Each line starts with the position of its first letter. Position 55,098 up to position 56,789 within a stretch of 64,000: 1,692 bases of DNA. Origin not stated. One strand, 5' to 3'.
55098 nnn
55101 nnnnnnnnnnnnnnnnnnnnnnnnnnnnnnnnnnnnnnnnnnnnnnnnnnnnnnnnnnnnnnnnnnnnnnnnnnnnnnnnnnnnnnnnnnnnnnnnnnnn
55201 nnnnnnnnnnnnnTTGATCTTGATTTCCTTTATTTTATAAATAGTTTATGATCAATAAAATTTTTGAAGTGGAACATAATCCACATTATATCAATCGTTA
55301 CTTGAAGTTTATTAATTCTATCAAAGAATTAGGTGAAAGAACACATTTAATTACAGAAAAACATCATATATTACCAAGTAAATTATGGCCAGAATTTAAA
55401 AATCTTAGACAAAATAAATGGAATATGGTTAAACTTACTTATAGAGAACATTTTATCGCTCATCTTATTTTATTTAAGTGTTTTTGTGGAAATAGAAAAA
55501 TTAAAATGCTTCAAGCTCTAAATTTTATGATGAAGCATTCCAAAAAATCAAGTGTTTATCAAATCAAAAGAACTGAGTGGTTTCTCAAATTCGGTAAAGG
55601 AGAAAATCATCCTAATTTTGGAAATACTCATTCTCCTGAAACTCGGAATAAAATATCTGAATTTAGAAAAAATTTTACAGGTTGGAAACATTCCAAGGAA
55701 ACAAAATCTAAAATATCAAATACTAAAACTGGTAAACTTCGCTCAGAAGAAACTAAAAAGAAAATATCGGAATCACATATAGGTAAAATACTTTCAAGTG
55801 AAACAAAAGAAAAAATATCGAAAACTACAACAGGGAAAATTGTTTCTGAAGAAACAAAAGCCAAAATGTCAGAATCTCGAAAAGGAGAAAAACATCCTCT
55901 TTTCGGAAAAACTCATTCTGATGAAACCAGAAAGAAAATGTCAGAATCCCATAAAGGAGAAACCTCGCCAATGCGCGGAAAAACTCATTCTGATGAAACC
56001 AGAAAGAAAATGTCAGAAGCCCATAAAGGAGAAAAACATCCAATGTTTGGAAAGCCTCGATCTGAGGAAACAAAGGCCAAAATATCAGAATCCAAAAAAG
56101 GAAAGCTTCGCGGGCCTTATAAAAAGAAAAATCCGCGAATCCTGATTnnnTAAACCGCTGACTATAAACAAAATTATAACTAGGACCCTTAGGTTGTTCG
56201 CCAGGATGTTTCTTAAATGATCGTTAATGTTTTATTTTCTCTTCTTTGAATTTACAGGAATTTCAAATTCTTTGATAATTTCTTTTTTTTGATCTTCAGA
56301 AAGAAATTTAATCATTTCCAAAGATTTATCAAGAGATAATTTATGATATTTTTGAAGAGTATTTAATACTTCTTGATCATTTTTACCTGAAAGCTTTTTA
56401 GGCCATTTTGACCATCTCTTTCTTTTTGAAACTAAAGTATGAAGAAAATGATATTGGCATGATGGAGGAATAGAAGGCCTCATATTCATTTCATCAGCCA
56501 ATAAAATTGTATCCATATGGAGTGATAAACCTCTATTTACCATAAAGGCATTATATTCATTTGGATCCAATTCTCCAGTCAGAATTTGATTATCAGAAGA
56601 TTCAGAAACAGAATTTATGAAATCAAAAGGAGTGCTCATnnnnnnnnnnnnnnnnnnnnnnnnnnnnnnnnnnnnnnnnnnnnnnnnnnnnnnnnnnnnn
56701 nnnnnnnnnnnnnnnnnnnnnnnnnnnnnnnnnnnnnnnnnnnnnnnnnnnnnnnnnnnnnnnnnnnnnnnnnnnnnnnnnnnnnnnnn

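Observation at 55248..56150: HNH/NUMOD3 homing endonuclease inserted between gp43 and gp62 on the opposite strand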

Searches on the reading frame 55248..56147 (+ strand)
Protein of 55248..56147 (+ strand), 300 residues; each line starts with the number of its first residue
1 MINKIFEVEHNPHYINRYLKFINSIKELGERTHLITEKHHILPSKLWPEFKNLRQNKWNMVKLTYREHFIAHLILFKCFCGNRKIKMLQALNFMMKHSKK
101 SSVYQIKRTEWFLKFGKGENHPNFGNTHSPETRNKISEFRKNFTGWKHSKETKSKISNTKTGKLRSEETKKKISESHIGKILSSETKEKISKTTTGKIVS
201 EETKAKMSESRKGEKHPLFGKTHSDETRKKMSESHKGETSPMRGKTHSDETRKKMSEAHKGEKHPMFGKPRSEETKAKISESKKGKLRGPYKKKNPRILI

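Call 3: search_protein_families(library=pfam, proteins=[window:55248-56147:+], max_evalue=0.01)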
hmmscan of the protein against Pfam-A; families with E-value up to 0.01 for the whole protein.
window:55248-56147:+ (300 aa): 1 family
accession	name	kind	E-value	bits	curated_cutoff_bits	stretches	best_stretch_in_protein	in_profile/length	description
PF07460.16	NUMOD3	-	9.1e-56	185.9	20.4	6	196-232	1-37/37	NUMOD3 motif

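Call 5: search_protein_families(library=phrogs, proteins=[window:55248-56147:+], max_evalue=0.01)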
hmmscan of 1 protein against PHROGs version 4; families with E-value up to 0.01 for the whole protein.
window:55248-56147:+ (300 aa): 8 families
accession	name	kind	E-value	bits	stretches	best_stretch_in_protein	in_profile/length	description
phrog_655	-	DNA, RNA and nucleotide metabolism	1.7e-36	127.8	3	7-146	22-164/343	homing endonuclease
phrog_314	-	DNA, RNA and nucleotide metabolism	2e-24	87.5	4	178-234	283-338/574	homing endonuclease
phrog_12434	-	DNA, RNA and nucleotide metabolism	4.9e-15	56.8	1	7-141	12-131/292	HNH endonuclease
phrog_32884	-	unknown function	1.3e-09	39.3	1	163-215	15-67/71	-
phrog_10088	-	DNA, RNA and nucleotide metabolism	0.00012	22.5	1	14-94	3-78/331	homing endonuclease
phrog_21964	-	DNA, RNA and nucleotide metabolism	0.00063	20.4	0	223-289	67-134/244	HNH endonuclease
phrog_16341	-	unknown function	0.0017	19.6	1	191-262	64-136/142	-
phrog_20223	-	unknown function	0.0096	16.6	1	135-164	65-94/215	-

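Call 7: search_dna_similar(query=window:55248-56147:+, collection=phages, mode=protein, max_rows=40)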
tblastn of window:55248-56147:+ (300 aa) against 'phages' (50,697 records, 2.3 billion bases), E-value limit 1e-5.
Records with a match: 362; places in all: 430; records where one place covers at least 80% of the query: 39.
Best place of each record, by identity: <60% 362.
By first word of the organism name: Escherichia 60; Salmonella 60; Klebsiella 58; Acinetobacter 25; Pseudomonas 24; Dickeya 20; Vibrio 19; Bacillus 17; Rhizobium 15; Aeromonas 13; and 24 more.
By host as written in the record: - 38; Escherichia coli 27; Dickeya solani 11; Salmonella enterica 11; Klebsiella pneumoniae 10; Klebsiella pneumoniae MRSN414780 10; Pseudomonas aeruginosa 8; Sinorhizobium meliloti 7; and 137 more.
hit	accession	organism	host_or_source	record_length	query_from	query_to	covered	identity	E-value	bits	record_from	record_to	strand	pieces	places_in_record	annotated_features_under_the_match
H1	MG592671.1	Vibrio phage 2.275.O._10N.286.54.E11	Vibrio cyclitrophicus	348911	16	282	89%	30.6%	4e-13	75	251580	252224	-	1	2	HNH nuclease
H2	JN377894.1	Aeromonas phage Aes508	Aeromonas salmonicida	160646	14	257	81%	33.3%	2e-18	92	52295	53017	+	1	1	putative homing endonuclease, HNH family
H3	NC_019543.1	Aeromonas phage Aes508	Aeromonas salmonicida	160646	14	257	81%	33.3%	2e-18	92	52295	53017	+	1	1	homing endonuclease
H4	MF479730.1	Aeromonas phage AS-gz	Aeromonas salmonicida subsp. salmonicida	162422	14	257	81%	33.3%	2e-18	91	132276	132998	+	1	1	putative homing endonuclease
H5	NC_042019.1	Aeromonas phage AS-gz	Aeromonas salmonicida subsp. salmonicida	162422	14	257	81%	33.3%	2e-18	91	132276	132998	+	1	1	homing endonuclease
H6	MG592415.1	Vibrio phage 1.031.O._10N.261.46.F8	Vibrio lentus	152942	39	282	81%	31.9%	1e-19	95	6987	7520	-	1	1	coil containing protein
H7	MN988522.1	Rhizobium phage RHph_TM40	Rhizobium leg. CIAT894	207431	14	281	89%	28.0%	6e-8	60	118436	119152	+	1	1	homing endonuclease protein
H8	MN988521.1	Rhizobium phage RHph_TM30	Rhizobium sp. N941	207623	14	281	89%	28.0%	6e-8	60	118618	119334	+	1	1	homing endonuclease protein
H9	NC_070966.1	Rhizobium phage RHph_TM30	Rhizobium sp. N941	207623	14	281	89%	28.0%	6e-8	60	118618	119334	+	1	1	homing endonuclease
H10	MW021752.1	Klebsiella phage vB_KpnM_BovinicusUrsus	Klebsiella pneumoniae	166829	8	219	71%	34.4%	6e-9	63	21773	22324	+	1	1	putative homing endonuclease | putative endonuclease II protein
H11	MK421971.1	Klebsiella phage vB_KpnM_GF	Klebsiella pneumoniae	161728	8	219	71%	34.4%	7e-9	62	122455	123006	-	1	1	homing endonuclease | endonuclease II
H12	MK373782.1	Escherichia phage vB_EcoM_KAW3E185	Escherichia coli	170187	37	256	73%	31.5%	5e-10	66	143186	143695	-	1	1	NUMOD3 motif protein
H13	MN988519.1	Rhizobium phage RHph_I1_18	Rhizobium phaseoli I1_18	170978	5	253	83%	27.7%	4e-10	66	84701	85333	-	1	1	putative homing endonuclease protein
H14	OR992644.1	Escherichia phage EP-B-K_E2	Escherichia coli (EPEC)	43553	18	257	80%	28.7%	2e-11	71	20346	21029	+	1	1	record has no annotation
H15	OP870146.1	Escherichia phage vB_Eco_F27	Escherichia coli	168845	36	281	82%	27.9%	1e-8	62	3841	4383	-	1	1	homing endonuclease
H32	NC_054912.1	Escherichia phage vB_EcoM_F1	poultry farm sewage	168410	36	281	82%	27.5%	3e-8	61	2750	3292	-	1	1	homing endonuclease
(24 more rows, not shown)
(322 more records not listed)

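Call 13: find_homologous_proteins(query=window:55248-56147:+, max_evalue=0.00001)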
Query window:55248-56147:+ (300 aa): 4981 proteins with E <= 0.00001 among 8000 candidates; the best 120 are listed.
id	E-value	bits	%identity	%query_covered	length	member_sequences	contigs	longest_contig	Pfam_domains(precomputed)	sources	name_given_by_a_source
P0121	1.0e-191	654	100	100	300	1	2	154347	PF07460.17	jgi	jgi:hypothetical protein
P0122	3.3e-50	189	51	48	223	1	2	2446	PF07460.17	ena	-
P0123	6.6e-49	185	46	58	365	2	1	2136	PF07460.17,PF01844.30,PF00096.33,PF13912.13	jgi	jgi:hypothetical protein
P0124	1.8e-48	184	45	56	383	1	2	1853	PF07460.17,PF01541.31,PF22083.3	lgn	-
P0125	2.4e-45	174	48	56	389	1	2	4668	PF07460.17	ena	-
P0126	4.7e-44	169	52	41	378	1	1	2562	PF07460.17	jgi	jgi:hypothetical protein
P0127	4.9e-44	169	40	54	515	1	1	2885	PF07460.17,PF22945.3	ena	-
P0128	1.3e-42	165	43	87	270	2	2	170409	PF07460.17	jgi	-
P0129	9.1e-42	162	36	60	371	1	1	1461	PF07460.17,PF22083.3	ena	-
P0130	1.5e-41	161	54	42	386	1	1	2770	PF07460.17,PF01844.30,PF00096.33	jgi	jgi:endogenous inhibitor of DNA gyrase (YacG/DUF329 family)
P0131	2.5e-41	160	48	47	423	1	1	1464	PF07460.17,PF01541.31,PF22083.3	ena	-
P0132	1.8e-40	158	49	56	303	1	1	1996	PF07460.17,PF01541.31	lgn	-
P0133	1.4e-39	155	48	56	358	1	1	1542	PF07460.17,PF01541.31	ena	-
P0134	3.0e-39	154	49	49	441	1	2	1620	PF07460.17,PF01541.31,PF22083.3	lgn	-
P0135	1.3e-36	145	43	92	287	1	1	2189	PF07460.17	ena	-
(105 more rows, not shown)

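Call 18: find_encoding_contigs(protein=P0121, flank=10000, max_places=4)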
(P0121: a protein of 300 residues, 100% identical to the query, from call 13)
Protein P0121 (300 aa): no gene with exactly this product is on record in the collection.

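Call 23: search_solved_structures(query=window:55248-56147:+, max_evalue=10, show_alignments=3)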
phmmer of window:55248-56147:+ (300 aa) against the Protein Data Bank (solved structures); distinct sequences matched with E-value up to 10: 0.

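Call 24: search_protein_families(library=ncbifam, proteins=[window:55248-56147:+], max_evalue=1)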
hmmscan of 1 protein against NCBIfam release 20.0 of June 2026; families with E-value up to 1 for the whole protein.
window:55248-56147:+ (300 aa): 2 families
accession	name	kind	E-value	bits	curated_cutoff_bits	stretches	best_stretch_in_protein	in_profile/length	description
TIGR01453.1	grpIintron_endo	subfamily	1.1e-19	71.4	56.05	4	189-252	89-153/215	group I intron endonuclease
NF003936.2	PRK05445.1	equivalog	0.028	14.8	90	1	52-108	70-126/166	YfbU family protein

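Call 28: find_encoding_contigs(protein=P0128, flank=8000, max_places=3)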
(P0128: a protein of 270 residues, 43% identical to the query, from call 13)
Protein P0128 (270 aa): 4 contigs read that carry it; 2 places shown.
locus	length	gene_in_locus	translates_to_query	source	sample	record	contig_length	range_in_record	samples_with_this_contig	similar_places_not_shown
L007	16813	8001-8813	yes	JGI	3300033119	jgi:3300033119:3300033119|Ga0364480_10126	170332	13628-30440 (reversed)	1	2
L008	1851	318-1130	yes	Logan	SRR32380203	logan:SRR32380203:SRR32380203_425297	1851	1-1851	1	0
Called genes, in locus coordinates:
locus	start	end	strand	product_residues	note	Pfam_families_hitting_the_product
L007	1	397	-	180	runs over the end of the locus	-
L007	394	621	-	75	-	-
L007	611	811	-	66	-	-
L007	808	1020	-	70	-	-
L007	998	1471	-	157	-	PF13671:AAA_33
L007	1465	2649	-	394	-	PF09511:RNA_lig_T4_1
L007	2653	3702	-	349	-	PF13521:AAA_28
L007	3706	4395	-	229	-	PF04973:NMN_transporter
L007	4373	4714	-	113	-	-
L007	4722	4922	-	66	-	-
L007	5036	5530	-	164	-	PF25109:HAD_PNKP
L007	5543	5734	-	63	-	-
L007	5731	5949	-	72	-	-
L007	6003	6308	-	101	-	-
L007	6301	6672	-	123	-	-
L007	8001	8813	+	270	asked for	PF07460:NUMOD3 (faint)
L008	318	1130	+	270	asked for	PF07460:NUMOD3 (faint)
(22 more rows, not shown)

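Call 29: get_annotated_region(hit=H3, flank=5000)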
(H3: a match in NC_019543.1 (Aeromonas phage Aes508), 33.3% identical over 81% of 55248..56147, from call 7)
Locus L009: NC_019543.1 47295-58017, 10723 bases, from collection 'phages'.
description: Aeromonas phage Aes508, complete genome.
organism: Aeromonas phage Aes508 (NCBI taxid 1198013)
taxonomy: Viruses; Duplodnaviria; Heunggongvirae; Uroviricota; Caudoviricetes; Straboviridae; Tulanevirus; Tulanevirus aes508
host: Aeromonas salmonicida; source: -; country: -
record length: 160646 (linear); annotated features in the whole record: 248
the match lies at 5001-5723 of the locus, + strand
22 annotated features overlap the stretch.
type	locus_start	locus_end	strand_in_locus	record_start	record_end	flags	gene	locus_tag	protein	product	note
CDS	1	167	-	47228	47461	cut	-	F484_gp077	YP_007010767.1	hypothetical protein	similar to TM2 domain-containing protein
CDS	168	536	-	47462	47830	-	-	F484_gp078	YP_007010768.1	hypothetical protein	-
CDS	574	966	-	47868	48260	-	-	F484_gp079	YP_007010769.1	hypothetical protein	-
CDS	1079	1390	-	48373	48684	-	-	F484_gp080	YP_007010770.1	hypothetical protein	-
CDS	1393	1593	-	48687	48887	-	-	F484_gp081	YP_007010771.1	hypothetical protein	-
CDS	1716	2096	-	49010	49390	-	-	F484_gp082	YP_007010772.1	starvation-inducible transcriptional regulator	MobD.6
CDS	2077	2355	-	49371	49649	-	rI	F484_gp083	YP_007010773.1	lysis inhibition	-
CDS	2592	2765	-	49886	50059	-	-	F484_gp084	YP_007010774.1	hypothetical protein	-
CDS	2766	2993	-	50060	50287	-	-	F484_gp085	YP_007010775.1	hypothetical protein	similar to fimbrial protein pilin: general secretion pathway protein H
CDS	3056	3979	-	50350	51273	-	-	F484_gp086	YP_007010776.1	lipoprotein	similar to membrane protease subunit, SPFH domain/band 7 family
CDS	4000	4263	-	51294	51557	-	-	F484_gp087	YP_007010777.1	hypothetical protein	-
CDS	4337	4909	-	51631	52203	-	tk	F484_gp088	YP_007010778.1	thymidine kinase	Tk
CDS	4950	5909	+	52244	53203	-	-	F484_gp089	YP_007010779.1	homing endonuclease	-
CDS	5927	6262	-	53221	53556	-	-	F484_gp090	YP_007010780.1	hypothetical protein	-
CDS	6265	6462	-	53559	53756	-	-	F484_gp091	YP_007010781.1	hypothetical protein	-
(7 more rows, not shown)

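Call 30: get_annotated_region(hit=H32, flank=3500)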
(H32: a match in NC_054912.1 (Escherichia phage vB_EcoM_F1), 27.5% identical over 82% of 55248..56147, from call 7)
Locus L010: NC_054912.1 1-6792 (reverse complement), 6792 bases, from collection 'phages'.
description: Escherichia phage vB_EcoM_F1, complete genome.
organism: Escherichia phage vB_EcoM_F1 (NCBI taxid 2750846)
taxonomy: Viruses; Duplodnaviria; Heunggongvirae; Uroviricota; Caudoviricetes; Straboviridae; Tevenvirinae; Tequatrovirus; Tequatrovirus effone
host: -; source: poultry farm sewage; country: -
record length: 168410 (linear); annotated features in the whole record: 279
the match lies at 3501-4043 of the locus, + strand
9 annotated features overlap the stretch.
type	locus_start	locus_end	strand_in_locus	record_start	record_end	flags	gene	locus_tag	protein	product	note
CDS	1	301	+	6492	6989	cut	-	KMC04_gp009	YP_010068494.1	MotB-like transcriptional regulator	-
CDS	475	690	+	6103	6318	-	-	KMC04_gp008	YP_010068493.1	cef modifier of supressor tRNAs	-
CDS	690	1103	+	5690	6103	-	-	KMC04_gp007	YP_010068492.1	hypothetical protein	-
CDS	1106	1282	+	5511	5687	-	-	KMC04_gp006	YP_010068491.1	FmdB-like transcriptional regulator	-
CDS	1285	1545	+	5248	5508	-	-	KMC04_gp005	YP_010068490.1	hypothetical protein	-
CDS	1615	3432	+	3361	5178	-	-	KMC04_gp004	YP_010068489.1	DNA topoisomerase II large subunit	-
CDS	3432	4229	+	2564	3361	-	-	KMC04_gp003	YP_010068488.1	homing endonuclease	-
CDS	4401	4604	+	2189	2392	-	-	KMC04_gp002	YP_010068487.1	hypothetical protein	-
CDS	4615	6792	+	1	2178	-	-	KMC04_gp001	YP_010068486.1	RIIA lysis inhibitor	-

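Call 72: predict_structure(alignment_id=A4)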
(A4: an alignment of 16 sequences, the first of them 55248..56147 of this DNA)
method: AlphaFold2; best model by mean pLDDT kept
length: 300 residues; sequences in the alignment: 16
mean_pLDDT: 68.3   pTM: 0.43
mean pLDDT of the five models: 68.3, 67.0, 64.8, 64.5, 63.2
residues with pLDDT >= 90: 49; 70-90: 88; 50-70: 107; < 50: 56
segments of 3 or more residues with pLDDT < 50: 146-159, 178-180, 194-196, 211-218, 238-245, 289-300
pLDDT, mean of each block of 10 residues (from residue 1): 89 96 90 80 88 88 89 94 89 72 70 76 74 79 54 42 60 57 60 53 59 45 60 53 52 63 56 70 51 38
secondary structure, 60 per line:
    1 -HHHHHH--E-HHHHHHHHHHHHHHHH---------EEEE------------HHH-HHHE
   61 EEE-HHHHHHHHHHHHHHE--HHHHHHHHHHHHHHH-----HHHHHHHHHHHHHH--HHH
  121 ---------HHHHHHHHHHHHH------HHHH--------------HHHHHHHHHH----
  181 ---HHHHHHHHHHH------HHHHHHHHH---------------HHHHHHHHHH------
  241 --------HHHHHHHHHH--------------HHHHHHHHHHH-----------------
elements in order: H2-7 H12-27 E37-40 E60-63 H65-78 H82-96 H102-115 H130-142 H149-152 H167-176 H184-194 H201-209 H225-234 H249-258 H273-283

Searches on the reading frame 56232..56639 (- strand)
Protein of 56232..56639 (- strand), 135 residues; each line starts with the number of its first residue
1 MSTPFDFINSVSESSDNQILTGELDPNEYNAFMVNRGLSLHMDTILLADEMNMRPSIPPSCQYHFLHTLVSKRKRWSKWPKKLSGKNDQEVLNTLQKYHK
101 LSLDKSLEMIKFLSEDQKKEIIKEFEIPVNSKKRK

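Call 3: search_protein_families(library=pfam, proteins=[window:56232-56639:-], max_evalue=0.01)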
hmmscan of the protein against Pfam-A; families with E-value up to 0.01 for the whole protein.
window:56232-56639:- (135 aa): 1 family
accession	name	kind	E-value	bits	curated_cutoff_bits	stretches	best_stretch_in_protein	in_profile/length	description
PF16790.10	Phage_clamp_A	-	8.2e-13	49.4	27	1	5-120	5-123/144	Bacteriophage clamp loader A subunit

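Call 50: find_related_loci(query=A3, collection=viral_contigs, flank=5000)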
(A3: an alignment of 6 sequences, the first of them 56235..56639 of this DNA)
Query A3 (135 aa) in viral_contigs; peptide patterns used: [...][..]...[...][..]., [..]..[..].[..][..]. (x = any residue, [..] = any of these).
599 stretches matched a pattern (row limit reached: there are more); 519 encode a relative of the query (tblastn E <= 1e-3); the best 80 are kept; 80 distinct loci.
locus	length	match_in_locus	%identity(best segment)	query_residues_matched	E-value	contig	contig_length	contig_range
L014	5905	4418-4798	44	5-132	3e-29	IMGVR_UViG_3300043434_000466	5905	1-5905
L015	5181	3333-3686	41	1-121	4e-26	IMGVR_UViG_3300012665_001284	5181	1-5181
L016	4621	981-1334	41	1-121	1e-25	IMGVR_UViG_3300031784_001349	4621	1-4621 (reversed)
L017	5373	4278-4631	41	1-121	1e-25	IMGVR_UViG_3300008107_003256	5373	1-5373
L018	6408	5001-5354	41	1-121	1e-25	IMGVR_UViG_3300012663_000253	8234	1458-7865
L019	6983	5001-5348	41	3-121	4e-25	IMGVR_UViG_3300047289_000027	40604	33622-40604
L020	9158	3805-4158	40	1-121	6e-25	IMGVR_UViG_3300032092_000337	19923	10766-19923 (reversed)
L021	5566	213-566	40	1-121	6e-25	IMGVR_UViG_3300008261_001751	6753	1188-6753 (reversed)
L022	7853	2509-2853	44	3-122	1e-24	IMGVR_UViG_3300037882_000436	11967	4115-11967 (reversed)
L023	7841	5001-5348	39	1-121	2e-24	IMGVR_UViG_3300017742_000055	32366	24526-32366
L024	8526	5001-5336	40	5-121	1e-24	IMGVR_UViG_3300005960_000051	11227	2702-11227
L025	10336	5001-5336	39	5-121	3e-24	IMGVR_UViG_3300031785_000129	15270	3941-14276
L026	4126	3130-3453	41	5-117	3e-24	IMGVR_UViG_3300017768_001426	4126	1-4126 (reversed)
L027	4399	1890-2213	38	5-117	3e-24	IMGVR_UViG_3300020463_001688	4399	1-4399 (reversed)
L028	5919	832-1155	41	5-117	4e-24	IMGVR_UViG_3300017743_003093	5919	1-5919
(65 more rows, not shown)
